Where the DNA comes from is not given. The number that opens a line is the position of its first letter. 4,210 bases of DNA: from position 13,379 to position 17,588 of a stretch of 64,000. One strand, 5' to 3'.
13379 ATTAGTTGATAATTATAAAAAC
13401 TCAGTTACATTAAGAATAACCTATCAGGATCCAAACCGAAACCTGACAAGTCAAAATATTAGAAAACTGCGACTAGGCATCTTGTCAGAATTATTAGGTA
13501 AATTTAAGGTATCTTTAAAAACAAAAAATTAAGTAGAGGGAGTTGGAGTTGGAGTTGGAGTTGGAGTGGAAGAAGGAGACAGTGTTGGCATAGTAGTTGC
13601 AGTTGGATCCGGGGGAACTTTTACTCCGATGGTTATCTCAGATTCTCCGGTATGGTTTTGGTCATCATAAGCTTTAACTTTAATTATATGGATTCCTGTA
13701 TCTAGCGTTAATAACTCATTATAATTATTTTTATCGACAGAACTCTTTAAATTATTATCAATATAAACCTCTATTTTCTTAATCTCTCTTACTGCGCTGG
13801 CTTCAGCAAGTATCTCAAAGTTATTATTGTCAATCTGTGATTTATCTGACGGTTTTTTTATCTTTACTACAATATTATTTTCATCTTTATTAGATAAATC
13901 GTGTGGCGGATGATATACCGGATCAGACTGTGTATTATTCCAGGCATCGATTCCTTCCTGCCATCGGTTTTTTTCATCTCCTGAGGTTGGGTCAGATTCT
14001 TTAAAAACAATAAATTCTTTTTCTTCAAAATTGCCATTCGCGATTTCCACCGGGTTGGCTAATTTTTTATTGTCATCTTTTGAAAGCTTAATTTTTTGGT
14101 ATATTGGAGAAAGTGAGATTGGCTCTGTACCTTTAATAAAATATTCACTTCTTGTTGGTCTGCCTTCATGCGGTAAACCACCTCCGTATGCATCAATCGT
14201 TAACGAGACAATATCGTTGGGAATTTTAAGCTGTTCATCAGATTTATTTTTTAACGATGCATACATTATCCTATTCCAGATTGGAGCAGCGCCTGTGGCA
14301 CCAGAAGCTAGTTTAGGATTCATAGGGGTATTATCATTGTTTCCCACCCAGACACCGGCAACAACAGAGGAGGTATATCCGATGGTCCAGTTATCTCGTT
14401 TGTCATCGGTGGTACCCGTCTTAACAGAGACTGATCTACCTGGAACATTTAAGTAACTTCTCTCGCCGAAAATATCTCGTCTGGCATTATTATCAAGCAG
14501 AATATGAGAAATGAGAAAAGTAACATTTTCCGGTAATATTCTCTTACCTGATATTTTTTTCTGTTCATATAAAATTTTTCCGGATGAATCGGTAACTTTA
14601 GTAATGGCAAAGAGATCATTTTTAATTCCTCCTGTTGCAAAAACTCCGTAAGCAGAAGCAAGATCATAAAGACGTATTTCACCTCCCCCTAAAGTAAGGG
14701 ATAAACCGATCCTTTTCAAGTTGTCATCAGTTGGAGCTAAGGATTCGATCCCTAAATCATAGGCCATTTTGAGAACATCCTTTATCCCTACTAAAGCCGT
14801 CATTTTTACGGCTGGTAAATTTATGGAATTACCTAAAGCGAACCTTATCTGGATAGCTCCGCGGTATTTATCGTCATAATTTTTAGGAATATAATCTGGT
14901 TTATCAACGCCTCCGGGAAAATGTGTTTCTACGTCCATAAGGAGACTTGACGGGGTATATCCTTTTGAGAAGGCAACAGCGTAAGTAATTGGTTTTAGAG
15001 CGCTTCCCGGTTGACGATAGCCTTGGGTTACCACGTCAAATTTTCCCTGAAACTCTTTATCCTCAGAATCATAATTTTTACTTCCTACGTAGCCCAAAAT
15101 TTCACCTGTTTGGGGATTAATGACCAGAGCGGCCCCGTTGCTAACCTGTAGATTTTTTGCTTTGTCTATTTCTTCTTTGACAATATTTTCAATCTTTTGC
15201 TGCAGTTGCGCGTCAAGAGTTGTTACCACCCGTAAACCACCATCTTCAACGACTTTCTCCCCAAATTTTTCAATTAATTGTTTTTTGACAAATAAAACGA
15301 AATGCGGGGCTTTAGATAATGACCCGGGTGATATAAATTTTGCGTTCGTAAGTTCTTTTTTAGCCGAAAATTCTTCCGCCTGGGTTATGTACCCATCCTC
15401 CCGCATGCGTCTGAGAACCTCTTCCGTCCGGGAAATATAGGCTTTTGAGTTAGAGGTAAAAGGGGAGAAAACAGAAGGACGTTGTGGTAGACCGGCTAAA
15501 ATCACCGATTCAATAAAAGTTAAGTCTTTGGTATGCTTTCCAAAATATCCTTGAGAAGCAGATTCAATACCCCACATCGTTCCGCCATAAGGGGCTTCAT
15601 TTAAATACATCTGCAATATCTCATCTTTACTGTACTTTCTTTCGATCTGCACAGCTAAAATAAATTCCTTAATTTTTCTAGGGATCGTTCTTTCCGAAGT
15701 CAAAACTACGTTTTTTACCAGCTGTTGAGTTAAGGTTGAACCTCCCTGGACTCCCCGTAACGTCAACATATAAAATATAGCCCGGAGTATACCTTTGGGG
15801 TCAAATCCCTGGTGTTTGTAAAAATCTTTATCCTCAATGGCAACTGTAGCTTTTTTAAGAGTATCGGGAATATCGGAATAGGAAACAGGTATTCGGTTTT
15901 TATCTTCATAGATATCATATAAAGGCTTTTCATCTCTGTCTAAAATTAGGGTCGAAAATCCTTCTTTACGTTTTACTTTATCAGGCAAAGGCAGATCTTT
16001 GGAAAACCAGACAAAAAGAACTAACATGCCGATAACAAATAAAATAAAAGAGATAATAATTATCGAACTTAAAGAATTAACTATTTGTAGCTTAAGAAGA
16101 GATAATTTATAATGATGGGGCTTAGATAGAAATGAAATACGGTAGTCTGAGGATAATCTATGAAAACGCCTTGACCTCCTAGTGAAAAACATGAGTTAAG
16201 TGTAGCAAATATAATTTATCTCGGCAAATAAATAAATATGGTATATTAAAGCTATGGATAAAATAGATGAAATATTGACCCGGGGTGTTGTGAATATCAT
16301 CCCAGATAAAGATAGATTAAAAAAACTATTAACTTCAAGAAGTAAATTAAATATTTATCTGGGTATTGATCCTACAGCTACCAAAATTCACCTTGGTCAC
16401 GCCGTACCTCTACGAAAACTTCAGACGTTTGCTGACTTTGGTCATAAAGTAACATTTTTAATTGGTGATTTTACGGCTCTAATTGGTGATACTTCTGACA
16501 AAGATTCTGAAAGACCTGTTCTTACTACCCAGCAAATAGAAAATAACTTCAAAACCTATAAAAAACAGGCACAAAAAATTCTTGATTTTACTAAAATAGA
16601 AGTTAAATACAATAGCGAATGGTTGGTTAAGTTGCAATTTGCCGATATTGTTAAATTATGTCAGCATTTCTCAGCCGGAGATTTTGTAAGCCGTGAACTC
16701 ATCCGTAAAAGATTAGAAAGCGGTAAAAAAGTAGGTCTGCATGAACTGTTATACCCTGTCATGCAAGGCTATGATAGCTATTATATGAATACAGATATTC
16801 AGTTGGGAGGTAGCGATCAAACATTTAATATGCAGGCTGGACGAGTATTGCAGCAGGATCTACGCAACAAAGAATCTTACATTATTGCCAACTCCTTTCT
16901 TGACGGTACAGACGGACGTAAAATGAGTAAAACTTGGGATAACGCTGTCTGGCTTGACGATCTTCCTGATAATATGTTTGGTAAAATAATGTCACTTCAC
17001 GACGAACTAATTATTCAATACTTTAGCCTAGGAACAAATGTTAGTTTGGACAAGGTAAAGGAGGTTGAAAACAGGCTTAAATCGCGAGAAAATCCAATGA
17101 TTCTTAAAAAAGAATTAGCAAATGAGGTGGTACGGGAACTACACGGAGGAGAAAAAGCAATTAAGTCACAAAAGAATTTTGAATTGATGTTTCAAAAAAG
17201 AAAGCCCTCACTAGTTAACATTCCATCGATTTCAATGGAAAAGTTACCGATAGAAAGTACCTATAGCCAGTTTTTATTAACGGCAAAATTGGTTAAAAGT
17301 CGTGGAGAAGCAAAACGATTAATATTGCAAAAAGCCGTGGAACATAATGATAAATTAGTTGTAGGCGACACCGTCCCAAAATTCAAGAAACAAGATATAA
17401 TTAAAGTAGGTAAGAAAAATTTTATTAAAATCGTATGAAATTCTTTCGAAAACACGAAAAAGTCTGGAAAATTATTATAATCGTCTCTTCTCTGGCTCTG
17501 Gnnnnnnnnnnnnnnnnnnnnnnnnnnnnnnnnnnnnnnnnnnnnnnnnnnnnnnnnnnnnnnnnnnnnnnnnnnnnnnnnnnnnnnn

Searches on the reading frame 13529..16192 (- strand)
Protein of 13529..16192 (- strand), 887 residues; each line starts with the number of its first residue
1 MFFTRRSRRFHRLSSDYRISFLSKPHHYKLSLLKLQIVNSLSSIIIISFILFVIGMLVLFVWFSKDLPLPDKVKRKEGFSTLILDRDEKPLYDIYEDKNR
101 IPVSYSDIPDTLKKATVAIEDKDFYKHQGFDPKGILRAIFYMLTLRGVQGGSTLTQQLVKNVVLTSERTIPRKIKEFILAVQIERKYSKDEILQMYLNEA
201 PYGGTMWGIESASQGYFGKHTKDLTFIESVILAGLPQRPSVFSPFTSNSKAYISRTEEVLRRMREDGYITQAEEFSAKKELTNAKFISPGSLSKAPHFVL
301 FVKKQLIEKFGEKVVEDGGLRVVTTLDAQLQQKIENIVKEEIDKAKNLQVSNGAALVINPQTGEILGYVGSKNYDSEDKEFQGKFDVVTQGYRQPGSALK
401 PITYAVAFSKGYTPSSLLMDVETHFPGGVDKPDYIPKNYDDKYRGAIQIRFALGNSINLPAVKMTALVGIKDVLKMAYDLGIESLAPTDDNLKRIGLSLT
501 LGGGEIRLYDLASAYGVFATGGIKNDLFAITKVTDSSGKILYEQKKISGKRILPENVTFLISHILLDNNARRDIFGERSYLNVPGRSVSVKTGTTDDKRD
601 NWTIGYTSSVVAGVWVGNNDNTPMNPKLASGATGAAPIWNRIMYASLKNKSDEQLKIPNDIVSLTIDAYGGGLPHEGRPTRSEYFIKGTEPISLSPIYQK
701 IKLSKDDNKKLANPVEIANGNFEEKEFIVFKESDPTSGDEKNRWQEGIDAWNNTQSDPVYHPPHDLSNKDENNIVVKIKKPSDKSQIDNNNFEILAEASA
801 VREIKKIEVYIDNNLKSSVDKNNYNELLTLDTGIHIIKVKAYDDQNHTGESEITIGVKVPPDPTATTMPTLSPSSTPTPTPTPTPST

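Call 21: search_protein_families(library=ncbifam, proteins=[window:13529-16192:-], max_evalue=0.00001)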
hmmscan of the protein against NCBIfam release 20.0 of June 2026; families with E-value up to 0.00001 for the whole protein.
window:13529-16192:- (887 aa): 16 families
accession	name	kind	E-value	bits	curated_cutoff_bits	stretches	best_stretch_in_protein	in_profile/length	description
TIGR02074.1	PBP_1a_fam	subfamily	6.2e-152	507.1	508.75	1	100-648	2-534/535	PBP1A family penicillin-binding protein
TIGR02073.1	PBP_1c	equivalog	6.7e-138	461.4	494.2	1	78-840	9-714/728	penicillin-binding protein 1C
NF051885.1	tranpepglycosPbpC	equivalog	2.7e-122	409.5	900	1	45-660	17-607/632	multimodular transpeptidase-transglycosylase PbpC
TIGR02071.1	PBP_1b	equivalog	3.9e-105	352.6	717.75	1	96-675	143-709/729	penicillin-binding protein 1B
NF008643.0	PRK11636.1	equivalog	8e-103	345.3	1263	3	90-342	56-307/850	peptidoglycan glycosyltransferase/peptidoglycan DD-transpeptidase MrcA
NF038276.1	strep_PBP2A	exception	2.1e-88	297.3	1100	1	41-638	39-628/716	penicillin-binding protein PBP2A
NF008414.0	PRK11240.1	equivalog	1.9e-80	271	1121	1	54-664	17-582/774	peptidoglycan glycosyltransferase PbpC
NF007061.0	PRK09506.1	equivalog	1.8e-79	267.5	1120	1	96-670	207-768/825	bifunctional glycosyl transferase/transpeptidase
NF011423.0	PRK14850.1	equivalog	1.1e-75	255.4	1275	1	73-677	130-721/764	penicillin-binding protein 1b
NF038272.1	strep_PBP1A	exception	1.8e-72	244.6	1075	1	36-600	6-564/658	penicillin-binding protein PBP1A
NF038274.1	strep_PBP1B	exception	5.8e-72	243.1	1225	2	35-300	11-296/745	penicillin-binding protein PBP1B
NF010008.0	PRK13481.1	equivalog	1.9e-42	145.5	270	1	102-277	82-263/269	glycosyltransferase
TIGR02070.1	mono_pep_trsgly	equivalog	7.6e-37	127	182.65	1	100-265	55-220/224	monofunctional biosynthetic peptidoglycan transglycosylase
TIGR03423.1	pbp2_mrdA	equivalog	7.9e-10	37.9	455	1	317-486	224-394/593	penicillin-binding protein 2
NF053573.1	PBP2_PenA_Neis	exception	8.5e-08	31.2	1105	1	329-482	238-388/572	peptidoglycan D,D-transpeptidase PBP2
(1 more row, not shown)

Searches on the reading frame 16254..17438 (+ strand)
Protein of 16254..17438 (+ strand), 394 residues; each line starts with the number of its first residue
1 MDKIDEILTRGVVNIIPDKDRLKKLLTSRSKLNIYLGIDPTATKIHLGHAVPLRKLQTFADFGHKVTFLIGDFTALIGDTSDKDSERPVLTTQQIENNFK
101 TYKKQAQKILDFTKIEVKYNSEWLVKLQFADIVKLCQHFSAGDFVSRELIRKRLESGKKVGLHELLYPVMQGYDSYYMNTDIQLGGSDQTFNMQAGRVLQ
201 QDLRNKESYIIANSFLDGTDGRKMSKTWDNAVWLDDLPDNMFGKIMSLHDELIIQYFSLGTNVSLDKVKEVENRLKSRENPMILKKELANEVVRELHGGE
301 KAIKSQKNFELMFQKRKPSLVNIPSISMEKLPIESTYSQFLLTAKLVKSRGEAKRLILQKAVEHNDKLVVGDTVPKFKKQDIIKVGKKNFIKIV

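Call 21: search_protein_families(library=ncbifam, proteins=[window:16254-17438:+], max_evalue=0.00001)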
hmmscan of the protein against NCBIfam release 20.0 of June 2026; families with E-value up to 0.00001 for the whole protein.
window:16254-17438:+ (394 aa): 4 families
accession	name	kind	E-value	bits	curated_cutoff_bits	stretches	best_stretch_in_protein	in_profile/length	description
TIGR00234.1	tyrS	equivalog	9.1e-98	328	113.8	1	2-393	5-403/406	tyrosine--tRNA ligase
NF006330.0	PRK08560.1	equivalog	5.4e-25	88.1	220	1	6-246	8-246/342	tyrosine--tRNA ligase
TIGR00233.1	trpS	equivalog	8.7e-08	31.8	176.75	1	33-293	4-261/328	tryptophan--tRNA ligase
NF008925.0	PRK12285.1-2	equivalog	1.2e-06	27.7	451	0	5-247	36-275/365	tryptophan--tRNA ligase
